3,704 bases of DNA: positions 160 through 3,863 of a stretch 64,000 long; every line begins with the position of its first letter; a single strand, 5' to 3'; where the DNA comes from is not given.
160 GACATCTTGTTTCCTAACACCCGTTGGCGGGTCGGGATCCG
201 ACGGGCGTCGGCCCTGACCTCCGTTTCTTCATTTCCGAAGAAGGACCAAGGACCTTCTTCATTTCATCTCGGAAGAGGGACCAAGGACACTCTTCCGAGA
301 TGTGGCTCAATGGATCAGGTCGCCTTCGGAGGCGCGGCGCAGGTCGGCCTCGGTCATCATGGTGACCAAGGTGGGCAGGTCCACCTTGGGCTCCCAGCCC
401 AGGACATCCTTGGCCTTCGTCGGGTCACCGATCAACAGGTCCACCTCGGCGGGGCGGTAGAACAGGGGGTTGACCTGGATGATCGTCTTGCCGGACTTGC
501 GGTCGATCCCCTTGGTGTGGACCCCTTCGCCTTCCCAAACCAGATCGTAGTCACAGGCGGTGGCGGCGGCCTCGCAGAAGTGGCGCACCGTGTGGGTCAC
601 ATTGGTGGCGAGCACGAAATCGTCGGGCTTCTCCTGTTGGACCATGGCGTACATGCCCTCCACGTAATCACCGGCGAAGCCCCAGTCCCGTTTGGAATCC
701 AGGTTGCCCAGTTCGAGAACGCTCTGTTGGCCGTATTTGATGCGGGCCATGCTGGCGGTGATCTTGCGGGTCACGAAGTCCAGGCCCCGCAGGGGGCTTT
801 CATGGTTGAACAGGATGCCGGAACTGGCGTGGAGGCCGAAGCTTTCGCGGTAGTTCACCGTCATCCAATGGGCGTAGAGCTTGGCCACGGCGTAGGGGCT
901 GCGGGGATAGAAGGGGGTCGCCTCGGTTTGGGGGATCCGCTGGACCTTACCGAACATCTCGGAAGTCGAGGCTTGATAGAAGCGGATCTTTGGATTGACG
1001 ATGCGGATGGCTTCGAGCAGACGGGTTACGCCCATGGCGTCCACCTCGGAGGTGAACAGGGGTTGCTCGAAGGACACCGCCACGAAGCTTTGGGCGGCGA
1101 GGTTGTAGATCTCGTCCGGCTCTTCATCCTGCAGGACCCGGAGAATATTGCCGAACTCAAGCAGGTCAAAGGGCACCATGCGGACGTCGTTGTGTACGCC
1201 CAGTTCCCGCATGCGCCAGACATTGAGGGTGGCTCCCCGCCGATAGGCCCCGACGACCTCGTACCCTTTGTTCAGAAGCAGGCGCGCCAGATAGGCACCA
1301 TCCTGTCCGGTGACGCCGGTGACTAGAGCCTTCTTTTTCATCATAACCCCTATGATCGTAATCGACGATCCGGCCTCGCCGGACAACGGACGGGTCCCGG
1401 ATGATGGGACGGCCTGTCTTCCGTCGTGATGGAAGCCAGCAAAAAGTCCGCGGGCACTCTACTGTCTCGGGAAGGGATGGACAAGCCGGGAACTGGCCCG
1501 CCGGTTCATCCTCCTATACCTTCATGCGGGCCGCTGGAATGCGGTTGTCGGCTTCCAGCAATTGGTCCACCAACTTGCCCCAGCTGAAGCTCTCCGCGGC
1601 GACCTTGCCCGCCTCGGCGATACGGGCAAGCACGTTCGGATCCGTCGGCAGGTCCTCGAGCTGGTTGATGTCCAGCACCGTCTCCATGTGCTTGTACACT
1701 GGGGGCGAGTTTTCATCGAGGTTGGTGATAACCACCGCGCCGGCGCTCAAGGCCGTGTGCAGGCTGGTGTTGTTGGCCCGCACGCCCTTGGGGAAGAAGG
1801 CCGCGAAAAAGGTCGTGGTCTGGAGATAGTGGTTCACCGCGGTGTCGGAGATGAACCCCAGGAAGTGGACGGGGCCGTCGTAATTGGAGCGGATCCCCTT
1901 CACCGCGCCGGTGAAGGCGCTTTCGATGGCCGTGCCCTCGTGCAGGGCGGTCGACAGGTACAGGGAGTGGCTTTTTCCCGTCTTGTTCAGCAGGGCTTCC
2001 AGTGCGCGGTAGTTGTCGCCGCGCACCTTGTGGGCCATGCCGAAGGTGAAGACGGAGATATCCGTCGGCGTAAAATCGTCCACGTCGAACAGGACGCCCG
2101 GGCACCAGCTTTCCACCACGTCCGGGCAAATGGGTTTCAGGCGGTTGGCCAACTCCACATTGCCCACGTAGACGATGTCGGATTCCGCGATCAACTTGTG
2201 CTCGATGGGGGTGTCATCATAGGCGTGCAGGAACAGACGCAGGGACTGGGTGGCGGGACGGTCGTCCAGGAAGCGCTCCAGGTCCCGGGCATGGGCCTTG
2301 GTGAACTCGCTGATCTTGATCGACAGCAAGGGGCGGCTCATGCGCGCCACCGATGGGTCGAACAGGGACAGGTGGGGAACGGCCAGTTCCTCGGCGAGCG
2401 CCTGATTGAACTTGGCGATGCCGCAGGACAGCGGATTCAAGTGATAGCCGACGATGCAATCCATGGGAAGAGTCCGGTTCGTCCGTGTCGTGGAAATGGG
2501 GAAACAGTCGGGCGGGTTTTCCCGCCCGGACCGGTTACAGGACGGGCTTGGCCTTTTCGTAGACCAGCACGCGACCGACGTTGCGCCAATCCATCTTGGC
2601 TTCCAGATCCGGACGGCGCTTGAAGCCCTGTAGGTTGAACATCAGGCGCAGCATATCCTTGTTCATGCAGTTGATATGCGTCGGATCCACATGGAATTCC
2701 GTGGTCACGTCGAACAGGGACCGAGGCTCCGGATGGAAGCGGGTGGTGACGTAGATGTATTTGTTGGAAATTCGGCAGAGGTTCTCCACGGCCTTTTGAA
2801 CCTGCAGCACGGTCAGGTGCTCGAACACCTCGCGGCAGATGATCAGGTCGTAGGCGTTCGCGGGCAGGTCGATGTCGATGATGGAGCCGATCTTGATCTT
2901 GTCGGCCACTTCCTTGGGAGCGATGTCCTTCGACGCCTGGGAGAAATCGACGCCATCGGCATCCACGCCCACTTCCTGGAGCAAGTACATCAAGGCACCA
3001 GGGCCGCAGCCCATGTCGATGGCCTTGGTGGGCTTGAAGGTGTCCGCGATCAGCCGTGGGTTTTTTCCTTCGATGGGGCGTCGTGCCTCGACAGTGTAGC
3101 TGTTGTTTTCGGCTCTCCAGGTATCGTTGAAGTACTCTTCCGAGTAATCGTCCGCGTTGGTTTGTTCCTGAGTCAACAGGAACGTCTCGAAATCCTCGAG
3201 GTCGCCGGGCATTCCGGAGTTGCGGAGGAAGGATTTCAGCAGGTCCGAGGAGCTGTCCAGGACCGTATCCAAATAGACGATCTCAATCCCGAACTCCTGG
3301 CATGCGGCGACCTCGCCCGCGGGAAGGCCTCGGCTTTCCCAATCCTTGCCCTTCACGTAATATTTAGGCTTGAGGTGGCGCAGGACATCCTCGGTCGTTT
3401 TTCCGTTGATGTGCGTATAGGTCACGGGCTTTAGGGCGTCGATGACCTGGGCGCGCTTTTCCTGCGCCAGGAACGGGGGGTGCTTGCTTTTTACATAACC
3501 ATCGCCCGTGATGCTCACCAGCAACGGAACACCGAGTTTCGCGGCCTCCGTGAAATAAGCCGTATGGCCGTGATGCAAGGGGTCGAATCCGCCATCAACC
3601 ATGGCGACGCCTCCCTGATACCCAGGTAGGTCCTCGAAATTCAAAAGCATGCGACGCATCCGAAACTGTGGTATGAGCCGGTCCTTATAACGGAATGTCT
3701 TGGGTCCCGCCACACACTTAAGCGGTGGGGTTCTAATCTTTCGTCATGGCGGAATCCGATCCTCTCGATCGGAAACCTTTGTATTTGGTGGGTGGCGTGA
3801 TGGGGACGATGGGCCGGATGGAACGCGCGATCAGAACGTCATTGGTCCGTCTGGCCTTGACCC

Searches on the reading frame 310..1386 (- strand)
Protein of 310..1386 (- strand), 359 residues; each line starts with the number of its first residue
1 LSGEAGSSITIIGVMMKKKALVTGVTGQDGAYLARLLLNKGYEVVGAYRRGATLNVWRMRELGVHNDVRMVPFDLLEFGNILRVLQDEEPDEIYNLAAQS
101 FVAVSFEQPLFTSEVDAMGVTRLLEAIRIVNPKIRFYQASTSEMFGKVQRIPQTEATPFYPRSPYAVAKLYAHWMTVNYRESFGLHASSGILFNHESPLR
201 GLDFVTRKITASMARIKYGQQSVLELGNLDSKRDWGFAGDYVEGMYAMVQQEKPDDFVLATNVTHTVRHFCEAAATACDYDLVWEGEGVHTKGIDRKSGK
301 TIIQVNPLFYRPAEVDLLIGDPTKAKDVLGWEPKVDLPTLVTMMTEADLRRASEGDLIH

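Call 16: search_protein_families(library=pfam, proteins=[window:310-1386:-], max_evalue=0.001)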
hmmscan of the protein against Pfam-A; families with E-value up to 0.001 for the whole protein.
window:310-1386:- (359 aa): 3 families
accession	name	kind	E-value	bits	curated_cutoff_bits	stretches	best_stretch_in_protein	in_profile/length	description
PF16363.11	GDP_Man_Dehyd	-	4e-133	444.4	27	1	21-344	1-332/332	GDP-mannose 4,6 dehydratase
PF01370.27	Epimerase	-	5.6e-67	226.1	20.9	1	20-259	1-239/240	NAD dependent epimerase/dehydratase family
PF04321.23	RmlD_sub_bind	-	3e-06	26.9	27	1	19-171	2-131/287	RmlD substrate binding domain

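Call 42: search_protein_families(library=ncbifam, proteins=[window:310-1386:-], max_evalue=0.01)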
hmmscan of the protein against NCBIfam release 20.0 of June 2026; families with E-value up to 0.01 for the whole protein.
window:310-1386:- (359 aa): 16 families
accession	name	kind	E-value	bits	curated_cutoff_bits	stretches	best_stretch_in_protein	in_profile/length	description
TIGR01472.1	gmd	equivalog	1.5e-135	451.8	415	1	18-350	1-340/342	GDP-mannose 4,6-dehydratase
TIGR01181.1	dTDP_gluc_dehyt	equivalog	5.2e-25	88.2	365.1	1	20-254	2-236/321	dTDP-glucose 4,6-dehydratase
TIGR04180.1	EDH_00030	hypoth_equivalog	1.5e-23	83.3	475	1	21-253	2-229/297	NAD-dependent 4,6-dehydratase LegB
TIGR02622.1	CDP_4_6_dhtase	equivalog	1.7e-18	66.9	278.45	1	16-344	3-326/352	CDP-glucose 4,6-dehydratase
TIGR01179.1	galE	equivalog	6.5e-17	61.3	262.3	1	20-182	2-162/332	UDP-glucose 4-epimerase GalE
NF007582.0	PRK10217.1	equivalog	1.2e-13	50.9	698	1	18-279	2-268/355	dTDP-glucose 4,6-dehydratase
NF007490.0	PRK10084.1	subfamily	8.7e-09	34.8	649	1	19-256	2-254/361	dTDP-glucose 4,6-dehydratase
NF043036.1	ErythonDh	equivalog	2.3e-07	30.3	325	1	19-179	2-163/321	D-erythronate dehydrogenase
NF007956.0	PRK10675.1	subfamily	1.2e-06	28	394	1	19-172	2-156/338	UDP-glucose 4-epimerase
NF052578.1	StrlDmthSdmBMthl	equivalog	0.0001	22.2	600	1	20-178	3-147/328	sterol demethylase protein SdmB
NF011728.1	PRK15181.1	equivalog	0.00014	21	760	1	14-186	12-186/348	Vi polysaccharide biosynthesis UDP-N-acetylglucosaminuronic acid C-4 epimerase TviC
TIGR01214.1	rmlD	equivalog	0.0027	16.9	224.05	1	20-181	2-140/285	dTDP-4-dehydrorhamnose reductase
NF005066.0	PRK06483.1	equivalog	0.0032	16.9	249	1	15-64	3-51/239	dihydromonapterin reductase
TIGR02823.1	oxido_YhdH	subfamily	0.0051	15.7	297.25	0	17-65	146-192/324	acrylyl-CoA reductase family protein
NF004823.0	PRK06179.1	subfamily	0.0059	16.1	310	0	16-67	4-58/271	oxidoreductase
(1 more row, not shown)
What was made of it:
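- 307..1386 (-): GDP-mannose 4,6-dehydratase, part of the conserved cassette GMD-like / U316 / NT-MT <-> FAM. TIGR01472 at 452 bits, above the 415 cut-off (call 42).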

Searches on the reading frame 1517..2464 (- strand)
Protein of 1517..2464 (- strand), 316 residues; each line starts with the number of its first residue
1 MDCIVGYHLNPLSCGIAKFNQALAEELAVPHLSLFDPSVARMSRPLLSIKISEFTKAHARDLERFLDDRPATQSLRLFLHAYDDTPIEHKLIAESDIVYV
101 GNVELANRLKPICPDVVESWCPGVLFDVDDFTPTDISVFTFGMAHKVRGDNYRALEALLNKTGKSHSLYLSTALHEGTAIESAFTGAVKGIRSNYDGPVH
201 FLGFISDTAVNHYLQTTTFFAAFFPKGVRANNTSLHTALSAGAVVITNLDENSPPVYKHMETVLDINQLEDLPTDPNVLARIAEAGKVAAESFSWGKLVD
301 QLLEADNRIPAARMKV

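Call 8: search_protein_families(library=pfam, proteins=[window:1517-2464:-], max_evalue=0.001)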
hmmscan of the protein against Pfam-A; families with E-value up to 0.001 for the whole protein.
window:1517-2464:- (316 aa): 0 families

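Call 42: search_protein_families(library=ncbifam, proteins=[window:1517-2464:-], max_evalue=0.01)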
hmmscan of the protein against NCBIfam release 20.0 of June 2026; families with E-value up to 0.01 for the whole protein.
window:1517-2464:- (316 aa): 0 families

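Call 44: search_solved_structures(query=window:1517-2464:-, max_evalue=1)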
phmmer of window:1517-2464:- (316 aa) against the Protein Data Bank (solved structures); distinct sequences matched with E-value up to 1: 2.
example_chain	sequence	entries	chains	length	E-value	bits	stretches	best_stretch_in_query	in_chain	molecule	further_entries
6jn2_A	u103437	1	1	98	0.52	12.8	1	101-172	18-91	Protein AF-10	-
6ckn_A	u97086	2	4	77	0.86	12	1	118-172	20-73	Protein AF-10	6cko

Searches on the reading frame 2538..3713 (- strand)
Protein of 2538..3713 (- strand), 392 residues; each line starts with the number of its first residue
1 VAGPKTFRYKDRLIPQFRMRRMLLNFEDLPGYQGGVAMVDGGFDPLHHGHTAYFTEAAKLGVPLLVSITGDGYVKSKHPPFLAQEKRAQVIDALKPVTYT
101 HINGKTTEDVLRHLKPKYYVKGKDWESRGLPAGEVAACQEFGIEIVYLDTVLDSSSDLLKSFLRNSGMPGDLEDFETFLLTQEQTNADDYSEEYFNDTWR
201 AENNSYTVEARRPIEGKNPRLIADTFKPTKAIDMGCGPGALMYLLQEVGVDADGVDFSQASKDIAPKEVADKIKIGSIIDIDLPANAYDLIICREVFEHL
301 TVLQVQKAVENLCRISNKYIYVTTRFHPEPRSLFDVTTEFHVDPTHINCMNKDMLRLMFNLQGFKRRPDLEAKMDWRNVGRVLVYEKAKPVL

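Call 8: search_protein_families(library=pfam, proteins=[window:2538-3713:-], max_evalue=0.001)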
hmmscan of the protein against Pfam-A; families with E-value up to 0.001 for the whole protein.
window:2538-3713:- (392 aa): 8 families
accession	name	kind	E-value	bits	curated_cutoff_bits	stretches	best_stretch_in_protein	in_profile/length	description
PF13489.12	Methyltransf_23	-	2.1e-13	50.8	27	1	219-365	14-160/164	Methyltransferase domain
PF08241.18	Methyltransf_11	-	1.5e-10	42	21.2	1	233-315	2-86/95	Methyltransferase domain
PF01467.32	CTP_transf_like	-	3.1e-10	40.8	21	1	39-125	2-90/133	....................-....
PF13649.12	Methyltransf_25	-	8.7e-10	39.6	27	1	232-315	2-92/97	Methyltransferase domain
PF08242.18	Methyltransf_12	-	3.2e-07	31.4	30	1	233-312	2-88/98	Methyltransferase domain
PF13847.12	Methyltransf_31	-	6.3e-07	29.6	27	1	229-322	5-107/145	Methyltransferase domain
PF03848.20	TehB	-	1.6e-05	24.8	20.4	1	224-317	27-125/193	Tellurite resistance protein TehB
PF07021.18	MetW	-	0.00016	21.8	21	1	229-320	15-106/193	Methionine biosynthesis protein MetW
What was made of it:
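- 2535..3713 (-): Divergently transcribed fusion of an HldC/RfaE-domain-II-like nucleotidyltransferase (PF01467, aa ~36-156) with a class I SAM methyltransferase (aa ~220-365). It is the proposed maker of the donor. Pfam (call 8).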

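Call 42: search_protein_families(library=ncbifam, proteins=[window:2538-3713:-], max_evalue=0.01)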
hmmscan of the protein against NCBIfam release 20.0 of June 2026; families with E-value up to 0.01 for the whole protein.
window:2538-3713:- (392 aa): 22 families
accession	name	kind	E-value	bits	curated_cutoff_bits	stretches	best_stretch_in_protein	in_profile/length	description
TIGR02199.1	rfaE_dom_II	equivalog_domain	1.3e-18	67.2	181.5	1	35-156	12-135/144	D-glycero-beta-D-manno-heptose 1-phosphate adenylyltransferase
NF008454.0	PRK11316.1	equivalog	2.9e-11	42.7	521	1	36-134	342-444/475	bifunctional D-glycero-beta-D-manno-heptose-7-phosphate kinase/D-glycero-beta-D-manno-heptose 1-phosphate adenylyltransferase HldE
TIGR00125.1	cyt_tran_rel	domain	1.3e-09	38.1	27.7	1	36-97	1-62/65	adenylyltransferase/cytidyltransferase family protein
NF001985.0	PRK00777.1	subfamily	1.9e-07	31.3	104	1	38-91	8-62/157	pantetheine-phosphate adenylyltransferase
TIGR02021.1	BchM-ChlM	equivalog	8.2e-07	28.6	158.9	1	222-323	48-154/218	magnesium protoporphyrin IX methyltransferase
TIGR01983.1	UbiG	equivalog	9.6e-07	28.3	102.95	1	224-312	46-139/228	bifunctional 2-polyprenyl-6-hydroxyphenol methylase/3-demethylubiquinol 3-O-methyltransferase UbiG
TIGR02072.1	BioC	equivalog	7.7e-06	25.9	184.95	1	225-318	32-126/244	malonyl-ACP O-methyltransferase BioC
TIGR01518.1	g3p_cytidyltrns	equivalog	1.9e-05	24.8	165.4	1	38-128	2-95/125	glycerol-3-phosphate cytidylyltransferase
TIGR03587.1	Pse_Me-ase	hypoth_equivalog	2.4e-05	24.5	112.05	1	182-330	5-148/204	pseudaminic acid biosynthesis-associated methylase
NF045667.1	MTase_DVU1556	equivalog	2.6e-05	23.8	155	1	229-294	24-91/213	DVU_1556 family methyltransferase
TIGR00477.1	tehB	equivalog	0.00012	21.5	219.5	1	223-316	69-166/238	tellurite resistance methyltransferase TehB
NF008992.0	PRK12335.1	equivalog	0.00015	21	303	1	223-315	118-214/289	SAM-dependent methyltransferase TehB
NF043040.1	corrin_prot_MT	hypoth_equivalog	0.00018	21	180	1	228-314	42-137/216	corrinoid protein-associated methyltransferase CpaM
NF008405.0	PRK11207.1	equivalog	0.00059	19.4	218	1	224-316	27-124/198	tellurite resistance methyltransferase TehB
NF002250.0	PRK01170.1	subfamily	0.00083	18.9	489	1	37-88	3-54/322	bifunctional pantetheine-phosphate adenylyltransferase/NTP phosphatase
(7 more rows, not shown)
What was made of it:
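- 2535..3713 (-): TIGR02199 at 1.3e-18, below its cut-off, and TagD at 1.9e-5 (call 42).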

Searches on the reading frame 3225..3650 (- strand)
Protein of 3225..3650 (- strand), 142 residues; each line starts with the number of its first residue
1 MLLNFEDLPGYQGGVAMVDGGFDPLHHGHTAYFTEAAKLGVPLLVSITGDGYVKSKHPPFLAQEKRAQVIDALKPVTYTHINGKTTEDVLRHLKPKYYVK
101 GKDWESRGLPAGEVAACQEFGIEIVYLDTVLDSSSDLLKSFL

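Call 43: search_solved_structures(query=window:3225-3650:-, max_evalue=0.01, show_alignments=2)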
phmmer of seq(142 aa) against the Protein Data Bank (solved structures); distinct sequences matched with E-value up to 0.01: 6.
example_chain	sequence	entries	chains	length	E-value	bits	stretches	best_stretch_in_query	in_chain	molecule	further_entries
5x9q_A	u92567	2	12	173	8.9e-09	38.7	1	15-113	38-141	Putative cytidylyltransferase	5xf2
3elb_A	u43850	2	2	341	3.1e-07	33.7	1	17-76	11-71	Ethanolamine-phosphate cytidylyltransferase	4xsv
5x3d_A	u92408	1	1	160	7.1e-06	29.3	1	10-106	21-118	Phosphoenolpyruvate phosphomutase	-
2b7l_A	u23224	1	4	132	0.00015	25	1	19-106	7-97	glycerol-3-phosphate cytidylyltransferase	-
3glv_A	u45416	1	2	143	0.00034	23.8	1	17-82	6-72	Lipopolysaccharide core biosynthesis protein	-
1coz_A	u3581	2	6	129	0.00092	22.4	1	19-107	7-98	PROTEIN (GLYCEROL-3-PHOSPHATE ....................) | glycerol-3-phosphate cytidylyltransferase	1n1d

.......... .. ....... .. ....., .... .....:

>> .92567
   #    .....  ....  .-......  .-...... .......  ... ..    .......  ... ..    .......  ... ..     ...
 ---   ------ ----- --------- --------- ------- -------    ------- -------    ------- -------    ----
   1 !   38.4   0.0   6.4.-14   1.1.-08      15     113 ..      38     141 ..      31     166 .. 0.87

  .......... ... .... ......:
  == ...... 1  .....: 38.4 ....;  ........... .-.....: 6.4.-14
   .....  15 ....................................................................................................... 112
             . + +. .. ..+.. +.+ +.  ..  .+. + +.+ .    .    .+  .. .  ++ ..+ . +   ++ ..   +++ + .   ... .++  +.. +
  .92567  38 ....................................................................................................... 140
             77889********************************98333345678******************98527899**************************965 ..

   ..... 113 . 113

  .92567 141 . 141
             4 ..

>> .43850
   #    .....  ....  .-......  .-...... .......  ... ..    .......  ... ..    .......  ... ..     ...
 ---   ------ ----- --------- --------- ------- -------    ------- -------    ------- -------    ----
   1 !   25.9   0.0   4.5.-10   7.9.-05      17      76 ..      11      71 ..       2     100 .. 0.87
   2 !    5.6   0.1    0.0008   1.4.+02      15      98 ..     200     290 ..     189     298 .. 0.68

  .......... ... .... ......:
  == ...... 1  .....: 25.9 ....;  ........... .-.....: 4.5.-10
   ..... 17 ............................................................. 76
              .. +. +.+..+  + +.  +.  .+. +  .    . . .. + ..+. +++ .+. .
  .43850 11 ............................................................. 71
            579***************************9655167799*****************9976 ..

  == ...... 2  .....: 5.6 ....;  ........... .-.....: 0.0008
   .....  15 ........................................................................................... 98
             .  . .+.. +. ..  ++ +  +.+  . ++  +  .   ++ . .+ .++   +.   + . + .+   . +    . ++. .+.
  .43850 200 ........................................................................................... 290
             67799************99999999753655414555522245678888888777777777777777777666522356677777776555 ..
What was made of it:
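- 2535..3713 (-): PDB 5x9q at 9e-9 (call 43).
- The partner nucleotidyltransferase belongs to PF01467, the family of TagD, ECT and the Fom1 CyTase domain (PDB hits 3elb, 5x3d, 2b7l, 1coz; call 43).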
